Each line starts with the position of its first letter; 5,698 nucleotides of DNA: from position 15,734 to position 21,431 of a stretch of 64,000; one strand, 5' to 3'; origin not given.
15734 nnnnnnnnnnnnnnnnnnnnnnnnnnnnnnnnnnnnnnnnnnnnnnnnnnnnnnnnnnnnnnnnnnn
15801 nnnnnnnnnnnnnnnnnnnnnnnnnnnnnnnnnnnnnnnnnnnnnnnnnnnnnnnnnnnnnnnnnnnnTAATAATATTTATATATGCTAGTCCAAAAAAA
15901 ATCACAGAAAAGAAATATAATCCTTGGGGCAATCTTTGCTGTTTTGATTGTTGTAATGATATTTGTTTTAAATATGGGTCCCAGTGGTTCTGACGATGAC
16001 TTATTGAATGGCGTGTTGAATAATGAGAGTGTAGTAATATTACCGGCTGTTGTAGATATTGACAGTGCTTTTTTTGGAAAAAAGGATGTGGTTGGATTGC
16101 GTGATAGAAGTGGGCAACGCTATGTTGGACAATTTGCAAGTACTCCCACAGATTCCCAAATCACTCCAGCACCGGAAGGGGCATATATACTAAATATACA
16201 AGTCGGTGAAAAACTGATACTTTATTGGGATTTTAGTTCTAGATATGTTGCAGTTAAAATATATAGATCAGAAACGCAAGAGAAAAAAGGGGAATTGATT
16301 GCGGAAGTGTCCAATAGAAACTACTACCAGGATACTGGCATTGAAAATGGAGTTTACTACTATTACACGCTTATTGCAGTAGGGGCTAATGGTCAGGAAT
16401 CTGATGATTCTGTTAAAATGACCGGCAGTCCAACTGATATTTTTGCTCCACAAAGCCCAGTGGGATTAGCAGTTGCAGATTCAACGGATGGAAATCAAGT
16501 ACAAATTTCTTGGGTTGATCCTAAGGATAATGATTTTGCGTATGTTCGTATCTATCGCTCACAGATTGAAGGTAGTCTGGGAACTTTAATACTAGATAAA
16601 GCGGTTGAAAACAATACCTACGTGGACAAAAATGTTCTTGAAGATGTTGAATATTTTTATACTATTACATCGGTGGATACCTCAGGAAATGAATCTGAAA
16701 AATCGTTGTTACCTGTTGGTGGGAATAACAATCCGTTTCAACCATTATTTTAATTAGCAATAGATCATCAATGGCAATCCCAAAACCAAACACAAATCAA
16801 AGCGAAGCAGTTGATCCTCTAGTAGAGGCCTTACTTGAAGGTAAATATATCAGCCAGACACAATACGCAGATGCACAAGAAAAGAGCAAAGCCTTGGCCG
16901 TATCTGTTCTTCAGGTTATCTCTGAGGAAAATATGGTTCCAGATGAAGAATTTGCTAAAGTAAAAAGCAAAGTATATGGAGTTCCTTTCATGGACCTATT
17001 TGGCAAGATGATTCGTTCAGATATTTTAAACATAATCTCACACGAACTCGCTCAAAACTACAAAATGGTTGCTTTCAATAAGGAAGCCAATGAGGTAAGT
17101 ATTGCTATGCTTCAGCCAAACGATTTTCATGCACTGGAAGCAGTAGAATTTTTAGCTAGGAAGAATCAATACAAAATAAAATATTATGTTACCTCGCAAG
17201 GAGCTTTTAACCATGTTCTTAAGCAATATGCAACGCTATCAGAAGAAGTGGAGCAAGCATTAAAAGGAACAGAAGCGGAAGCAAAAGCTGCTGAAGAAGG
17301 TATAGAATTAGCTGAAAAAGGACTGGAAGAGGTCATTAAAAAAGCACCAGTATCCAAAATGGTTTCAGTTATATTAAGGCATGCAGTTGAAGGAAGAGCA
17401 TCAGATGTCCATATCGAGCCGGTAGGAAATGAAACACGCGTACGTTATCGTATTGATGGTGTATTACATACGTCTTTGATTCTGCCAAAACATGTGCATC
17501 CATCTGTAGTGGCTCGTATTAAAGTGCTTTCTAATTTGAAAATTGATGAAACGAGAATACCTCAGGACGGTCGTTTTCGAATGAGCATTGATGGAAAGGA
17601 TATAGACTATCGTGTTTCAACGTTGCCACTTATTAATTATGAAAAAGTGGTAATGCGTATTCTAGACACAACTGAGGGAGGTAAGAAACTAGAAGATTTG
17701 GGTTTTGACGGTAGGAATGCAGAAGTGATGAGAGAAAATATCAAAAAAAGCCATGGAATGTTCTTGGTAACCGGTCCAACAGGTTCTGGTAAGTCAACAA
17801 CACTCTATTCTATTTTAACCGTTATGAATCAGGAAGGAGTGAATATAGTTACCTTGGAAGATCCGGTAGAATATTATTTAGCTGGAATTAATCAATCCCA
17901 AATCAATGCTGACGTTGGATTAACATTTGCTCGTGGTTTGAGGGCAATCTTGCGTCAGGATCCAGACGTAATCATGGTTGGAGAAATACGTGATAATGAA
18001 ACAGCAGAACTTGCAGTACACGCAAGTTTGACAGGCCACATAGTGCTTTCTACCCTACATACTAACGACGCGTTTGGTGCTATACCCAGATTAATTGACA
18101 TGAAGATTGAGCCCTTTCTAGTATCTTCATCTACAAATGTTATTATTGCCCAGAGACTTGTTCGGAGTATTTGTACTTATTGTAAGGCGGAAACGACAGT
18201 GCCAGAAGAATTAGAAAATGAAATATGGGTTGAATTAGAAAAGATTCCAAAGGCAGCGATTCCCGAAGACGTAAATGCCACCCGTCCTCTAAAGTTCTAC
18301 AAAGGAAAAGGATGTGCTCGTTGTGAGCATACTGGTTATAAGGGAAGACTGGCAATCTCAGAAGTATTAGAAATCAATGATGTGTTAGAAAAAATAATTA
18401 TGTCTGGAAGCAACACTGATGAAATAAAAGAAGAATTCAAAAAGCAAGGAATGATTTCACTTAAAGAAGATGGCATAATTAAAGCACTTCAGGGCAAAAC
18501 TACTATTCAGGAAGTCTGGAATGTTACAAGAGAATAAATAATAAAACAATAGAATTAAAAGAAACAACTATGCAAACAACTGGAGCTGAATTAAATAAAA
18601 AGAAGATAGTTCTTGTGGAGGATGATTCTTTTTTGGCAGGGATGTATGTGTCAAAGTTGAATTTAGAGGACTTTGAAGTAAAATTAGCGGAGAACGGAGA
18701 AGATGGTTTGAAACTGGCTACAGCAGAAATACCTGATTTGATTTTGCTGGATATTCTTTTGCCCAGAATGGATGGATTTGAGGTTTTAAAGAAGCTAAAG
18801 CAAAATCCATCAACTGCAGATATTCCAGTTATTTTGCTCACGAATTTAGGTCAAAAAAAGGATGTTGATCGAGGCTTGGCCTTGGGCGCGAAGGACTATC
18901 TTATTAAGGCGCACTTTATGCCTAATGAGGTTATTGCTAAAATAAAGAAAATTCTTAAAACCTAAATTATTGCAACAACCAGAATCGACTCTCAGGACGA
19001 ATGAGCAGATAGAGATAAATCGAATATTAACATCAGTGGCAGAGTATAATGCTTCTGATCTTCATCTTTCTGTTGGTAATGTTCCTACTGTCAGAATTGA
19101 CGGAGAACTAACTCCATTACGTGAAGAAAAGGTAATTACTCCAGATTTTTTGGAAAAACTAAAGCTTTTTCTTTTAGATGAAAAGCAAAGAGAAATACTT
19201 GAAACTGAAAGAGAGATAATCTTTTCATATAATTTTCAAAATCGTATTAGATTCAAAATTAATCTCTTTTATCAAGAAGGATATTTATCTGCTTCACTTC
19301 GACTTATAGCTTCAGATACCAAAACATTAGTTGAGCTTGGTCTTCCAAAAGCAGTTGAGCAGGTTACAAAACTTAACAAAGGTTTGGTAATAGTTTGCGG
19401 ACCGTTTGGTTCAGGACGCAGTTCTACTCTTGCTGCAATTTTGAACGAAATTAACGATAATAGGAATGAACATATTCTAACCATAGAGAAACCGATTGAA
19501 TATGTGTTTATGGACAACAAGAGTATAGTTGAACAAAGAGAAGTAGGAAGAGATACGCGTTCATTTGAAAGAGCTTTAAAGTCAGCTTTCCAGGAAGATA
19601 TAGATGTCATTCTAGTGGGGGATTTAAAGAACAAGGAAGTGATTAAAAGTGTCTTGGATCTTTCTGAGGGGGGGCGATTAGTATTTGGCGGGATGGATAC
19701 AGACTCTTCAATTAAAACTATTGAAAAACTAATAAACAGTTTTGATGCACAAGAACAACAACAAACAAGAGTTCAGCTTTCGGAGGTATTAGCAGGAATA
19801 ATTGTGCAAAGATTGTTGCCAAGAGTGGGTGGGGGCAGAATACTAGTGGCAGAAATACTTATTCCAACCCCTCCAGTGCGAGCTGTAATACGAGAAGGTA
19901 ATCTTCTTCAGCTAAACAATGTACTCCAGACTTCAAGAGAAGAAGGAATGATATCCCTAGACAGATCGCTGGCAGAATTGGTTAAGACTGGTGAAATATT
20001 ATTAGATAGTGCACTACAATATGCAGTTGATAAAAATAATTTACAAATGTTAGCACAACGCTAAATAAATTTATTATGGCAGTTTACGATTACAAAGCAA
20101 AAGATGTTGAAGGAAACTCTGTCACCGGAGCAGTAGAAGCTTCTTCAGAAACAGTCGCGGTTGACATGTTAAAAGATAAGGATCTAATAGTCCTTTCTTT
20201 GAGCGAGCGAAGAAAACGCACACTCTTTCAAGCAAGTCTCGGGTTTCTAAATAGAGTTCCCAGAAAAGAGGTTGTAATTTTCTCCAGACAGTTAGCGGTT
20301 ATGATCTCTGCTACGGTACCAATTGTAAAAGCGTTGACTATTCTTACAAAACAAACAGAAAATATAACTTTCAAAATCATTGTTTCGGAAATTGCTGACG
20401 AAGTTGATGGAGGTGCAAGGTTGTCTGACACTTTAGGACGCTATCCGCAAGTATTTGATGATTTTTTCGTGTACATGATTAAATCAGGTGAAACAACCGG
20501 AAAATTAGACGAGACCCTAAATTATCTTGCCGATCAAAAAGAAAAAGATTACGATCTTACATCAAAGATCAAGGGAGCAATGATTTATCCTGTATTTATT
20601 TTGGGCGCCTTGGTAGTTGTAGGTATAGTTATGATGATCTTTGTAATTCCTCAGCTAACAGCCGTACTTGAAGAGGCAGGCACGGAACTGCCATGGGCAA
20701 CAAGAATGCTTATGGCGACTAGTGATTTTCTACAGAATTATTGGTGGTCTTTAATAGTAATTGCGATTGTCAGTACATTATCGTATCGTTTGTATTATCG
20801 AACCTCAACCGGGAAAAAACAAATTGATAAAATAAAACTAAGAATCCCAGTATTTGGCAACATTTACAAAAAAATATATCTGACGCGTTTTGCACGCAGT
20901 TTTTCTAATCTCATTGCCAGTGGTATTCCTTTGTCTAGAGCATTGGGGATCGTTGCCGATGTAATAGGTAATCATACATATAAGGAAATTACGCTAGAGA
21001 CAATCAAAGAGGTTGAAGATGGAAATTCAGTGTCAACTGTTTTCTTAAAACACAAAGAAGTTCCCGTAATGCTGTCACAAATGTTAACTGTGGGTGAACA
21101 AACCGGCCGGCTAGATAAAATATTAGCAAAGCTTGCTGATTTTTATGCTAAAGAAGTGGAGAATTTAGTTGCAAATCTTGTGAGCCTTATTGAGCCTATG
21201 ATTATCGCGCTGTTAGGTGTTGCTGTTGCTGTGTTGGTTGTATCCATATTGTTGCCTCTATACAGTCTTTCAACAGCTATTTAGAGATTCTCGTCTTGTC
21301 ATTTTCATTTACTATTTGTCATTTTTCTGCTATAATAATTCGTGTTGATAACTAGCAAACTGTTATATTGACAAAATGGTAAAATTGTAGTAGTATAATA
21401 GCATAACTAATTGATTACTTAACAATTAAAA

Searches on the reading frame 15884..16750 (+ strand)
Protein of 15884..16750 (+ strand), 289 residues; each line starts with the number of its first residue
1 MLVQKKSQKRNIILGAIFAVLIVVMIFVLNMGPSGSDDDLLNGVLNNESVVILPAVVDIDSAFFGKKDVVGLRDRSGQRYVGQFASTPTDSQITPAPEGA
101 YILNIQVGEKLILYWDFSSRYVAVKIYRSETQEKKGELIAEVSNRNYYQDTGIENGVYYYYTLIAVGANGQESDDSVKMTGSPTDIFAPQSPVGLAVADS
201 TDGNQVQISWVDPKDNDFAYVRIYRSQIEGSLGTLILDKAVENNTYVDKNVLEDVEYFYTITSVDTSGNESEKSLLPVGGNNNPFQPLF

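Call 8: search_protein_families(library=ncbifam, proteins=[window:15884-16750:+], max_evalue=0.001)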
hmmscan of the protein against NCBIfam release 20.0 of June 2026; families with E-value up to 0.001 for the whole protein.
window:15884-16750:+ (289 aa): 2 families
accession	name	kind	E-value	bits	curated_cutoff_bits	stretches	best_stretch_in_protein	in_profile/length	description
NF041611.1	exoglucan_CbhB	equivalog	1.7e-08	33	1950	1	79-274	691-879/997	exoglucanase CbhB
NF045522.1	MXAN_2561_fam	equivalog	2.5e-07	30.4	150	0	126-185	201-260/304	MXAN_2561 family MXYO-CTERM-anchored protein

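Call 15: search_protein_families(library=pfam, proteins=[window:15884-16750:+], max_evalue=0.01)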
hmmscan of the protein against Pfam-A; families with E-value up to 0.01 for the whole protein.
window:15884-16750:+ (289 aa): 0 families

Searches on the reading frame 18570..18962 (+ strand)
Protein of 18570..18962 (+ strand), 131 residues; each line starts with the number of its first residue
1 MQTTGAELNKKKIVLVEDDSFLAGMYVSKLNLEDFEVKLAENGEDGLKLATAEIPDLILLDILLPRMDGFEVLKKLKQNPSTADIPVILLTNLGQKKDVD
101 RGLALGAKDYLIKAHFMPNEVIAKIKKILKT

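Call 15: search_protein_families(library=pfam, proteins=[window:18570-18962:+], max_evalue=0.01)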
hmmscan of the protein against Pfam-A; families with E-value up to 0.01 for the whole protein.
window:18570-18962:+ (131 aa): 1 family
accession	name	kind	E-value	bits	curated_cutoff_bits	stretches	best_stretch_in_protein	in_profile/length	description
PF00072.30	Response_reg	-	3.4e-23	82.4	30.2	1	13-125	1-110/111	Response regulator receiver domain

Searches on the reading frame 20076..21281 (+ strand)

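Call 8: search_protein_families(library=ncbifam, proteins=[window:20076-21281:+], max_evalue=0.001)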
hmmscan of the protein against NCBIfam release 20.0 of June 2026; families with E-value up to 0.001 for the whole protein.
window:20076-21281:+ (402 aa): 6 families
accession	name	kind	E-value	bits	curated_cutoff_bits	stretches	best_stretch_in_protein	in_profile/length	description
NF052607.1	T4PiliAsmPilCThrm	equivalog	3e-107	359.2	700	1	1-398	1-400/406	type IV pilus assembly protein PilC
TIGR02120.1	GspF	equivalog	4e-103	345.7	424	1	4-401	1-400/401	type II secretion system inner membrane protein GspF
NF052606.1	T4PiliAsmPilCMyx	equivalog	2e-87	293.8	700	1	2-402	20-418/419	type IV pilus assembly protein PilC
NF007861.0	PRK10573.1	equivalog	6.4e-78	262.6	401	1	3-402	6-398/401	protein transport protein HofC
NF047826.1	T3SSXpsF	equivalog_domain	9.2e-74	248.6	650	1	1-402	1-404/405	type II secretion system protein XpsF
NF041012.2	T4P_ComGB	equivalog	3.4e-45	154.8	240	2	142-398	75-330/332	competence type IV pilus assembly protein ComGB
